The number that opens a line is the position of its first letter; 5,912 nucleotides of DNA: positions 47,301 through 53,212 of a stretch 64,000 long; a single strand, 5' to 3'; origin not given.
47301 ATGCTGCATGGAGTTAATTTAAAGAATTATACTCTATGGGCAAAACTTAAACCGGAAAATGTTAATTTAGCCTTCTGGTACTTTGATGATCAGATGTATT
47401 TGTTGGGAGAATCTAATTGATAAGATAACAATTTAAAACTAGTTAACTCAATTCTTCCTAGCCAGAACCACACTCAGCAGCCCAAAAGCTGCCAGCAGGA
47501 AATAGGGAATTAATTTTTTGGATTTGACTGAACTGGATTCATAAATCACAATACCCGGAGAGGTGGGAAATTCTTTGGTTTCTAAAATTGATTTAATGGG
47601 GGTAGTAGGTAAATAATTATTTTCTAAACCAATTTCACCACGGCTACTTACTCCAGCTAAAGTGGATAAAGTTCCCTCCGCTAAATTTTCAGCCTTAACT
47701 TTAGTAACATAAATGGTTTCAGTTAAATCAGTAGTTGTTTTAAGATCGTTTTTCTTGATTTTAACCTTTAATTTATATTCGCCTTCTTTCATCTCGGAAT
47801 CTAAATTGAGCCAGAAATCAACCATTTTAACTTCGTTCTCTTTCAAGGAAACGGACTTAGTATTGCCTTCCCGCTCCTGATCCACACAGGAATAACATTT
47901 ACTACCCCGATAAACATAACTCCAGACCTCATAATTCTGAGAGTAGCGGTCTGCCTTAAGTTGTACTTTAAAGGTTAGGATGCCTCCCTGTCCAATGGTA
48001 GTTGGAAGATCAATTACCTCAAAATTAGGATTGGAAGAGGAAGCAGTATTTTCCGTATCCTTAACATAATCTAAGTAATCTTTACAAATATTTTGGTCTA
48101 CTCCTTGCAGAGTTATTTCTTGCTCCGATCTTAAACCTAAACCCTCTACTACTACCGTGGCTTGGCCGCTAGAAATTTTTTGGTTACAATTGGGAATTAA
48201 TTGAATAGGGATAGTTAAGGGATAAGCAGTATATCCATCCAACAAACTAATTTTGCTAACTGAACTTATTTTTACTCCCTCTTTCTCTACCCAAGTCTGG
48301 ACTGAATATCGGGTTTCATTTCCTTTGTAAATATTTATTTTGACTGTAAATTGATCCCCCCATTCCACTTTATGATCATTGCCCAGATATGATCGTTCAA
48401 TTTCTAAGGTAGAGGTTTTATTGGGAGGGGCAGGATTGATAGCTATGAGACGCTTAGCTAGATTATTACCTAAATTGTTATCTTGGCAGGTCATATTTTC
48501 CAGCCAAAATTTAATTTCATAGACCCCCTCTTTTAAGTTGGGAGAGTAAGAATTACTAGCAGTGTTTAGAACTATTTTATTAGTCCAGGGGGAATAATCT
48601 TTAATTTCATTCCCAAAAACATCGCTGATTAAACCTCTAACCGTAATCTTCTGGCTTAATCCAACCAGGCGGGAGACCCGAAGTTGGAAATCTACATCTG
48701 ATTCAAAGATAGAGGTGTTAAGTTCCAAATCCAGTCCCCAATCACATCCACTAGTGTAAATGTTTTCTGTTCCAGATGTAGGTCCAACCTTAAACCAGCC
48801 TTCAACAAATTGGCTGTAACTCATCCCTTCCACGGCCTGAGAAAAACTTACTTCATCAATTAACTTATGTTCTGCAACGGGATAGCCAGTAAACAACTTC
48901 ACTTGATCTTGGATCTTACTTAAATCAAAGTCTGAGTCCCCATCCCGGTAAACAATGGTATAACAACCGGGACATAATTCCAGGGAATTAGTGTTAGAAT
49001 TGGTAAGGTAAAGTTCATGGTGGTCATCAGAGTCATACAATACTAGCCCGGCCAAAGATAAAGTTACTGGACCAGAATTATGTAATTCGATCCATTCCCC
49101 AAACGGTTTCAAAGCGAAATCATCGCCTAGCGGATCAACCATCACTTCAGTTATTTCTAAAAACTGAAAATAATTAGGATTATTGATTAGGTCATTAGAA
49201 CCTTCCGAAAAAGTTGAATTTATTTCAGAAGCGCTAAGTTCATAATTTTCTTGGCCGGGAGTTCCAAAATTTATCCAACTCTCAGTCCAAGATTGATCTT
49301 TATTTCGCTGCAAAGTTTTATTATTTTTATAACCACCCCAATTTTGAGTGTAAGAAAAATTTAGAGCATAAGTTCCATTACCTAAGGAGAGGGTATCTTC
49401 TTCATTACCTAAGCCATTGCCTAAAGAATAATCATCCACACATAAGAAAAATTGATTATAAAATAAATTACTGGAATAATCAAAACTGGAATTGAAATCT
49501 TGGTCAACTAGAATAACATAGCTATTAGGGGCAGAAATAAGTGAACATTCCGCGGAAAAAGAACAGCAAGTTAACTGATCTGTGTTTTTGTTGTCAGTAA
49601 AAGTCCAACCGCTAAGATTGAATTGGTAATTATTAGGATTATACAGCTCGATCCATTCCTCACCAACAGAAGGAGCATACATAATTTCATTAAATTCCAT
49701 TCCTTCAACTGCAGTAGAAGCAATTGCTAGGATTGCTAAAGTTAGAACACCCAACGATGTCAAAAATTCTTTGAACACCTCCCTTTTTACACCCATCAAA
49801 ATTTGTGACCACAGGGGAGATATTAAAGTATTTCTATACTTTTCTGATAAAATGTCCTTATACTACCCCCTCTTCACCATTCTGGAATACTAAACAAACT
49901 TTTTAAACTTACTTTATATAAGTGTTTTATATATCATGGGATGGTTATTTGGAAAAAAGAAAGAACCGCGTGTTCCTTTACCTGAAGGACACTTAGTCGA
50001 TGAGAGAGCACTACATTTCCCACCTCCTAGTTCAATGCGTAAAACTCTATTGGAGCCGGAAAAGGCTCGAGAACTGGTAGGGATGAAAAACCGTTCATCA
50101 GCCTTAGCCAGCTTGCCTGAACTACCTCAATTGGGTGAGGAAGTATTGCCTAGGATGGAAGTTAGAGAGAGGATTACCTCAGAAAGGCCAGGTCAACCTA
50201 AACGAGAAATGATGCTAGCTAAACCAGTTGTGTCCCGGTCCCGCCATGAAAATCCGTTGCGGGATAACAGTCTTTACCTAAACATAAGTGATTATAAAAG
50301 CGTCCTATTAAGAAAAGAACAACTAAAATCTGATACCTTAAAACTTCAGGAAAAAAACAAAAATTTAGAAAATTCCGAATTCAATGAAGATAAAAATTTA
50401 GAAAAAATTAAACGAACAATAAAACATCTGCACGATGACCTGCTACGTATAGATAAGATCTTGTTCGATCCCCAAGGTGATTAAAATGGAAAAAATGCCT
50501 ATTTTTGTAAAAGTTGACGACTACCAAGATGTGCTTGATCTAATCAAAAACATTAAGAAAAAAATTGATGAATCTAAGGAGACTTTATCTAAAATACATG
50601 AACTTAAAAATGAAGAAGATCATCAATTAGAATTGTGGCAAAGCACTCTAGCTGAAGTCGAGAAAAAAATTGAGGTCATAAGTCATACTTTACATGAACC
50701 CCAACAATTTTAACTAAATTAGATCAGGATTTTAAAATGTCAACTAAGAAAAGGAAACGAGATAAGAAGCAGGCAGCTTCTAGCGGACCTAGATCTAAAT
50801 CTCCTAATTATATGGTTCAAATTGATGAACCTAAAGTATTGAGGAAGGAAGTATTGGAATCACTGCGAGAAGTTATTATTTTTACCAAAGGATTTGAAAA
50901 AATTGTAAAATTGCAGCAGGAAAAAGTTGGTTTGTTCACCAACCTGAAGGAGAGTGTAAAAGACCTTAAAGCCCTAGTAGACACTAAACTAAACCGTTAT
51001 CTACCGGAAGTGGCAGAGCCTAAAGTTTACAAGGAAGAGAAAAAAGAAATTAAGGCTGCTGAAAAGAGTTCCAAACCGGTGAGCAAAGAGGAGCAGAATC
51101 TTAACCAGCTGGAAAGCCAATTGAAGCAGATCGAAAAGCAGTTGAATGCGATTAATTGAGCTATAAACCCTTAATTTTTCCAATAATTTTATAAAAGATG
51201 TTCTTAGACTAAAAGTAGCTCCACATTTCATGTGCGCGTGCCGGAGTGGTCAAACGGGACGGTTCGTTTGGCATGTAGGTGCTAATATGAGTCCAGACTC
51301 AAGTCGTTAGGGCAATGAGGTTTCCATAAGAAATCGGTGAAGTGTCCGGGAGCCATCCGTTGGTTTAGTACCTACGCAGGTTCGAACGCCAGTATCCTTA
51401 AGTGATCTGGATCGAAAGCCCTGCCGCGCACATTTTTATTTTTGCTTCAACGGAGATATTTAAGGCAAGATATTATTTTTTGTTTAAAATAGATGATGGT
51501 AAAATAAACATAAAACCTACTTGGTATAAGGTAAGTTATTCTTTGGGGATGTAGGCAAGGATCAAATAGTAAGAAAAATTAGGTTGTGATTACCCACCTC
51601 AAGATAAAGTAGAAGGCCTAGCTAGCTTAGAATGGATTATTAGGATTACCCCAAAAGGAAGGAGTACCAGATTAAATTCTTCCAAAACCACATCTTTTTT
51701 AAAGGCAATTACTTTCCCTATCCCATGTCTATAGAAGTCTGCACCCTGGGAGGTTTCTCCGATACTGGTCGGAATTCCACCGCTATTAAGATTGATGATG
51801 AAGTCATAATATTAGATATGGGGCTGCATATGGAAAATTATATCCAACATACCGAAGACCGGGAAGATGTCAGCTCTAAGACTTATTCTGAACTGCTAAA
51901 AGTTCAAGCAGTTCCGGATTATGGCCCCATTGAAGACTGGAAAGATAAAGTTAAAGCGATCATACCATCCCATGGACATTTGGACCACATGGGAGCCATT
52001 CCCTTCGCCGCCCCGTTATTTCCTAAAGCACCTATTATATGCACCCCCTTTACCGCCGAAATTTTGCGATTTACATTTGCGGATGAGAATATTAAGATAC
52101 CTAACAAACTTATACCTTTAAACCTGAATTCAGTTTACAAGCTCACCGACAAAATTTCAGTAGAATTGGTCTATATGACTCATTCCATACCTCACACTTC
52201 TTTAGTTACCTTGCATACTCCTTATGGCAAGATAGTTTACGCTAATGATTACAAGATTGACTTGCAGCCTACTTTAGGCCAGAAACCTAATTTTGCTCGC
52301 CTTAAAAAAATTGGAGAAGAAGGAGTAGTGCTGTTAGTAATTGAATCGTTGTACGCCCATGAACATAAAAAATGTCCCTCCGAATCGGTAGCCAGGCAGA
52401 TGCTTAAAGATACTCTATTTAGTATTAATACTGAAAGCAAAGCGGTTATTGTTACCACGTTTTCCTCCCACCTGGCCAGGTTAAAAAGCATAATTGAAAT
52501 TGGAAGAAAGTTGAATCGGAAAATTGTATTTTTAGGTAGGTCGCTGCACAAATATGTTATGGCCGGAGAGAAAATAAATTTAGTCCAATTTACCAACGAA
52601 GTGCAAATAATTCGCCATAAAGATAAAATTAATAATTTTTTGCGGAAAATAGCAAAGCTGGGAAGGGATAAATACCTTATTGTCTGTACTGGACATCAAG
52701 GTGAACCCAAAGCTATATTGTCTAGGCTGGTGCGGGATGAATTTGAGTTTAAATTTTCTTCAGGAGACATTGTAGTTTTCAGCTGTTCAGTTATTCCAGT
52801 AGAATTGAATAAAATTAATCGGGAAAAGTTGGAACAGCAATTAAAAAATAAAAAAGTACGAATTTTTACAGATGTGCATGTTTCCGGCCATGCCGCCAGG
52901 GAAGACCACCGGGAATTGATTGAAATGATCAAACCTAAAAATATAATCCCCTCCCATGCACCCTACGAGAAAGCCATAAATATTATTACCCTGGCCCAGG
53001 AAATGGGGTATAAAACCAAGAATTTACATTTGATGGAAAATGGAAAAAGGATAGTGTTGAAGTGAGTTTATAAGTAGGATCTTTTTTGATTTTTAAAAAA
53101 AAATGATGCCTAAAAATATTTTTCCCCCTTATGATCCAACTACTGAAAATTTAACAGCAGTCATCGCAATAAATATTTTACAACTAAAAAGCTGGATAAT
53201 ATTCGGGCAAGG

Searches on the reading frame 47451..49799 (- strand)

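Call 62: search_protein_families(library=pfam, proteins=[window:47451-49799:-], max_evalue=0.00001)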
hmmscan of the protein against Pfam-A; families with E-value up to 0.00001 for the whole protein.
window:47451-49799:- (783 aa): 1 family
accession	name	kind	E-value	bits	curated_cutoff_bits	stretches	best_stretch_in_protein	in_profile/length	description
PF00932.25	LTD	-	1.2e-19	71.1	34.3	2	30-110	4-74/109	Lamin Tail Domain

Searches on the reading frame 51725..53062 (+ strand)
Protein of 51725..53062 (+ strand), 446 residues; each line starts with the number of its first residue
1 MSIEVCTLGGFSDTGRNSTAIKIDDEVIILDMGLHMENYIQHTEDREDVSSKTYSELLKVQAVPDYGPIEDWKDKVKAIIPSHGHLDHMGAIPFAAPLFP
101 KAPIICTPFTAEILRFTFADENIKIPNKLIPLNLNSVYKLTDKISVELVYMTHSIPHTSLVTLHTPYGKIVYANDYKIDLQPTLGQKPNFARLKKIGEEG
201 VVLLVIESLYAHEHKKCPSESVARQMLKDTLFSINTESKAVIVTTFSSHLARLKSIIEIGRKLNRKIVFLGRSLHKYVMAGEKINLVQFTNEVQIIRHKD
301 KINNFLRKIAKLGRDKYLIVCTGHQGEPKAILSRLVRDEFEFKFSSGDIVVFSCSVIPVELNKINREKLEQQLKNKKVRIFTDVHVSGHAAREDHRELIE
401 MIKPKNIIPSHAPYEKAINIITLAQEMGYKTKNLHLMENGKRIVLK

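Call 62: search_protein_families(library=pfam, proteins=[window:51725-53062:+], max_evalue=0.00001)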
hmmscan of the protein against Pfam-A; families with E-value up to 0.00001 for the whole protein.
window:51725-53062:+ (446 aa): 4 families
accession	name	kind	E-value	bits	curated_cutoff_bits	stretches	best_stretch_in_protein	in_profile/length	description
PF22505.1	RNase_J_b_CASP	-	1.9e-25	89.5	27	1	240-366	3-121/126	Ribonuclease J, beta-CASP domain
PF07521.17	RMMBL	-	3.7e-10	40.1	21.6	1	383-431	10-60/63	Zn-dependent metallo-hydrolase RNA specificity domain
PF00753.33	Lactamase_B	-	2.3e-07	31.4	22.7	1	73-175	41-149/196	Metallo-beta-lactamase superfamily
PF12706.13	Lactamase_B_2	-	1.6e-06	28.3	27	1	68-161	21-128/200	Beta-lactamase superfamily domain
